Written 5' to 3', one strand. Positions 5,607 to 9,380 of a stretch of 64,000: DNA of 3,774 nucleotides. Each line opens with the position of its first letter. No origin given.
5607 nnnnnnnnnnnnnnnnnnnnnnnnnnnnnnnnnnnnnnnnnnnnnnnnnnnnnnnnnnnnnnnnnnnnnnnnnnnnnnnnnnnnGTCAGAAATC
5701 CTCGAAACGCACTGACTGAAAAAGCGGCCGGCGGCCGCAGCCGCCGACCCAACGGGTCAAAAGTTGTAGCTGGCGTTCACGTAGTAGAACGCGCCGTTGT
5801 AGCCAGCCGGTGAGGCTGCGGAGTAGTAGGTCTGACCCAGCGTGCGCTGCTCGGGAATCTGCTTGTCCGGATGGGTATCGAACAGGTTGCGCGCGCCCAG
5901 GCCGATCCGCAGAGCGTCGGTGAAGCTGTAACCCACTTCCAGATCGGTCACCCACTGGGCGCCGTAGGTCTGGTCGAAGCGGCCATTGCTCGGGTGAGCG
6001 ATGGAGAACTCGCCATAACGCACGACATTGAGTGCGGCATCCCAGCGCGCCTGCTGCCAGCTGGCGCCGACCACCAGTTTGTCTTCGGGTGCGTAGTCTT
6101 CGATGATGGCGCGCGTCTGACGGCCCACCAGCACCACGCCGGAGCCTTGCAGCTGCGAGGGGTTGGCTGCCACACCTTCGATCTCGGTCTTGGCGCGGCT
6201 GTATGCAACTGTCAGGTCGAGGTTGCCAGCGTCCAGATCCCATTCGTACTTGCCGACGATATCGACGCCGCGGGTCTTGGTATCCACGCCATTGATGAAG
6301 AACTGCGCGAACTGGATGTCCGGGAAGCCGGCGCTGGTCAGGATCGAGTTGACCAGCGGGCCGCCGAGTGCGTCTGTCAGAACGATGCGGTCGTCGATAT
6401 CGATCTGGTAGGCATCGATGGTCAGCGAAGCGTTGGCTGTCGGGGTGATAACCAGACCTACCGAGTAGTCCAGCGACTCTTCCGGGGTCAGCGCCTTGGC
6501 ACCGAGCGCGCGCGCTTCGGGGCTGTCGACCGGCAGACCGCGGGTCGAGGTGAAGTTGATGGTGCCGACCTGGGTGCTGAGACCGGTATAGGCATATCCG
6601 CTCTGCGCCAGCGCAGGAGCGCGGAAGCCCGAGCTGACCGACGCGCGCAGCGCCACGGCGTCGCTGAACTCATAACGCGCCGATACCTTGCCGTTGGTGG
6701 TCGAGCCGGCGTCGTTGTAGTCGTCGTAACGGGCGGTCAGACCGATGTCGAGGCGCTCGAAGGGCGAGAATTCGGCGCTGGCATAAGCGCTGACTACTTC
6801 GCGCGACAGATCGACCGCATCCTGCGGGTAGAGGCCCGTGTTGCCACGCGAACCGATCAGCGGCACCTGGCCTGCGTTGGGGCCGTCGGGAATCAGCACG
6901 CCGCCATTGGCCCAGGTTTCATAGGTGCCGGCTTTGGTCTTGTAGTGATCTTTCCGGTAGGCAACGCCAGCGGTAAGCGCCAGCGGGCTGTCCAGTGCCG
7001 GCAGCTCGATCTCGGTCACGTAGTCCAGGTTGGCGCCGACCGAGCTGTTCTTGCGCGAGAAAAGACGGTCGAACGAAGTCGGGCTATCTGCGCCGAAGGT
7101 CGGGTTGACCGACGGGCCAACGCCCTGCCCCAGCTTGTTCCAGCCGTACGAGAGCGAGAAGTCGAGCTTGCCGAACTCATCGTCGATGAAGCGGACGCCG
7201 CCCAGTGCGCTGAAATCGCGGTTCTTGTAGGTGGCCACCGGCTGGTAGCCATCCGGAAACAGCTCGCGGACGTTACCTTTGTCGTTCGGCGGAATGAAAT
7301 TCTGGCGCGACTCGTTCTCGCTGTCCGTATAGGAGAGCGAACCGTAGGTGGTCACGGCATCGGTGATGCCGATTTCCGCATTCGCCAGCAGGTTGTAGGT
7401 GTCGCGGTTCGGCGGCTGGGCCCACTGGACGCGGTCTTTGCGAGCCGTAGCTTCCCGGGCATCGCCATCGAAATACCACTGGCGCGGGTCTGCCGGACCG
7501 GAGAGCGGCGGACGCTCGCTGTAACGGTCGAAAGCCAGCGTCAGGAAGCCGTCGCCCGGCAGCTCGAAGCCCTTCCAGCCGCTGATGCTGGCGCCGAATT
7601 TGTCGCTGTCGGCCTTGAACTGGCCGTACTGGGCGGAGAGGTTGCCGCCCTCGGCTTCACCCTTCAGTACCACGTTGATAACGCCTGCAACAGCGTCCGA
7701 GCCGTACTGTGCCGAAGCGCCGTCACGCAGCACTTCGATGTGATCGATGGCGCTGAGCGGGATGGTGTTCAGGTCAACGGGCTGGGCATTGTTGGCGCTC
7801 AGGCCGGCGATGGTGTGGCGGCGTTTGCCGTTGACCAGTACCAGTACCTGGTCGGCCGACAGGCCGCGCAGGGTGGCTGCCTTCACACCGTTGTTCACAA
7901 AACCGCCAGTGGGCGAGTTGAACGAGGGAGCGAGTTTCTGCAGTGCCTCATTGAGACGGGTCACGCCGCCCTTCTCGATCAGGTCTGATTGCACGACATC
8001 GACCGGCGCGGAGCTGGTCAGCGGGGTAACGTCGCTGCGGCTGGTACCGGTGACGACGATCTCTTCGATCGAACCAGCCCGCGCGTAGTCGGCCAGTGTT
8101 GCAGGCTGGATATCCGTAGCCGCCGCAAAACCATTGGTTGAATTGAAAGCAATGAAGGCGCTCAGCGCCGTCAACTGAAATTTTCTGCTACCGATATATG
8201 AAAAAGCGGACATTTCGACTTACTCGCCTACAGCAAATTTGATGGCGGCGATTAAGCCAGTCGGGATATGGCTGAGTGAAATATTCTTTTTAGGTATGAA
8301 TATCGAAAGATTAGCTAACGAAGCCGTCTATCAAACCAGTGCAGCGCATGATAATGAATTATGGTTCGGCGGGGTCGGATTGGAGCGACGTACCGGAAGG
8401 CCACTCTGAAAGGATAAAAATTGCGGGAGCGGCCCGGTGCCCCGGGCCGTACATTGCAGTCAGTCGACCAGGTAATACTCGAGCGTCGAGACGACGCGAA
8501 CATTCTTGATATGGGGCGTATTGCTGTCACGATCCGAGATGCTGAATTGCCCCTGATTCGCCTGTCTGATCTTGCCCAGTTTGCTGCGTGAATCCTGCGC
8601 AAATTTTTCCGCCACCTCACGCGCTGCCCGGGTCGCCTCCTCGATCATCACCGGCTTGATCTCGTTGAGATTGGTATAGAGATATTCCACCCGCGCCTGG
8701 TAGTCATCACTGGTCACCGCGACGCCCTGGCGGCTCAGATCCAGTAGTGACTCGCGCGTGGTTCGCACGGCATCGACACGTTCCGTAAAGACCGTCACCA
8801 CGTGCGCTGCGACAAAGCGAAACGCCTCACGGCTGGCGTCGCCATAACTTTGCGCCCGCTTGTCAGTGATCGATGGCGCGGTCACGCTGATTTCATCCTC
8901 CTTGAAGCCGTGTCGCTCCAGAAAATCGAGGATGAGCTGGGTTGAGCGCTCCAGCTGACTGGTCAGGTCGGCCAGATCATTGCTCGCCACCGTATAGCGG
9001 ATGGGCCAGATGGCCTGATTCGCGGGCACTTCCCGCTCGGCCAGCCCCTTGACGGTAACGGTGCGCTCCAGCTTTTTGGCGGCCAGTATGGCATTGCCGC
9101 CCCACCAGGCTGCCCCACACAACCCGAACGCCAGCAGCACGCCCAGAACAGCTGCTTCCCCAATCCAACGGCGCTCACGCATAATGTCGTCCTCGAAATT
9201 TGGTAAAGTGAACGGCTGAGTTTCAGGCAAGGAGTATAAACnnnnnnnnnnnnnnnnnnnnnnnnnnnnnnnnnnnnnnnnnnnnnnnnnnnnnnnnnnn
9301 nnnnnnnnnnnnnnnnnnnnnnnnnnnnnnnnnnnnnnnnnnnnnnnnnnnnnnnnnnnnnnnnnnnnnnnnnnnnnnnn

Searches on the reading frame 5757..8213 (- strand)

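Call 9: search_protein_families(library=pfam, proteins=[window:5757-8213:-], max_evalue=0.001)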
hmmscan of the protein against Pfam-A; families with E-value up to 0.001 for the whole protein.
window:5757-8213:- (818 aa): 2 families
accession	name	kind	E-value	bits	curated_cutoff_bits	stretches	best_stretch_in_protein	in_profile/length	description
PF00593.30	TonB_dep_Rec_b-barrel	-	2.9e-37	130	27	1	462-777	157-436/436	TonB dependent receptor-like, beta-barrel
PF07715.20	Plug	-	5.1e-22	78.8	23.9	1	66-178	4-107/107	TonB-dependent Receptor Plug Domain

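Call 14: search_protein_families(library=ncbifam, proteins=[window:5757-8213:-], max_evalue=0.001)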
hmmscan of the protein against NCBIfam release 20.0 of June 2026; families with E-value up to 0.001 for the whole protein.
window:5757-8213:- (818 aa): 24 families
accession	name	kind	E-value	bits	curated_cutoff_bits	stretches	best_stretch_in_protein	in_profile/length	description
TIGR01779.1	TonB-B12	equivalog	5.7e-30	104.4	599.7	2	38-226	19-192/614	TonB-dependent vitamin B12 receptor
TIGR01785.1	TonB-hemin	subfamily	1.1e-25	90.2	316.85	2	407-780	377-652/677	TonB-dependent heme/hemoglobin receptor family protein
NF010010.0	PRK13483.1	equivalog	1.3e-24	86.1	927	2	35-186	19-165/660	ligand-gated channel protein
TIGR01786.1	TonB-hemlactrns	subfamily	3.2e-24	85.3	323.75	2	412-780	350-684/719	TonB-dependent hemoglobin/transferrin/lactoferrin family receptor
NF007926.1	PRK10641.1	equivalog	7.5e-23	80.9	836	1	46-198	24-168/617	TonB-dependent vitamin B12 receptor BtuB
NF010038.0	PRK13513.1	equivalog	4.9e-22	78.2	942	2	39-186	24-167/659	ligand-gated channel protein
NF010048.1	PRK13524.1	subfamily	3.9e-20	71.9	493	2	35-189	26-181/744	FepA family TonB-dependent siderophore receptor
TIGR01783.1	TonB-siderophor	subfamily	6.9e-20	71.2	223.5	2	71-184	6-108/649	TonB-dependent siderophore receptor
NF010051.0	PRK13528.1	subfamily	1.2e-19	70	583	2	49-204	34-192/727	FepA family TonB-dependent siderophore receptor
NF010012.0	PRK13486.1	equivalog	5.8e-19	67.9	924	2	50-209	25-183/696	TonB-dependent receptor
NF010011.0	PRK13484.1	equivalog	8.9e-18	63.9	1197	1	43-211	23-187/682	IreA family TonB-dependent siderophore receptor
NF007478.2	PRK10064.1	equivalog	1.2e-17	63.4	745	1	49-186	30-162/663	catecholate siderophore receptor CirA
NF050067.1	TonBEntbctnRecCfrA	equivalog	6.3e-17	61.1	1200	2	109-207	83-181/698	TonB-dependent ferric enterobactin receptor CfrA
NF053590.1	TonB_dep_TOL0244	equivalog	2.2e-13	49.7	645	1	49-202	10-160/604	TOL_0244 family TonB-dependent receptor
TIGR01782.1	TonB-Xanth-Caul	subfamily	1.7e-11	43.2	310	1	511-818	590-868/868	TonB-dependent receptor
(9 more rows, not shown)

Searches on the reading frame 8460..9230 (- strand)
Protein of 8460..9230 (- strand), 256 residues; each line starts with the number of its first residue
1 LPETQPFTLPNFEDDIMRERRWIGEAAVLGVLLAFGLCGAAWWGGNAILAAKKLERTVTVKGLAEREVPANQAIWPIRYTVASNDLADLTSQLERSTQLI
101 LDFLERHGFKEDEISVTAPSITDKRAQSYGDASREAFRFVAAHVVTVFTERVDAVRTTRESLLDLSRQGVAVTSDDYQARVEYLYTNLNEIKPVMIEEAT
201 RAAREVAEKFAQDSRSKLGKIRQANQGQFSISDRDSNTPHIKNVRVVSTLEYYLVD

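Call 9: search_protein_families(library=pfam, proteins=[window:8460-9230:-], max_evalue=0.001)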
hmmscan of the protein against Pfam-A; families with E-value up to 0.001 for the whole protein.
window:8460-9230:- (256 aa): 1 family
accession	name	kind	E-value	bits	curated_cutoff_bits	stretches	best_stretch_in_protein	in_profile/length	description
PF04402.19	SIMPL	-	5e-14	53.5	25.2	1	58-229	1-163/205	Protein of unknown function (DUF541)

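Call 14: search_protein_families(library=ncbifam, proteins=[window:8460-9230:-], max_evalue=0.001)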
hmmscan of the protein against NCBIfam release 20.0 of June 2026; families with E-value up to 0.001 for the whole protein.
window:8460-9230:- (256 aa): 0 families
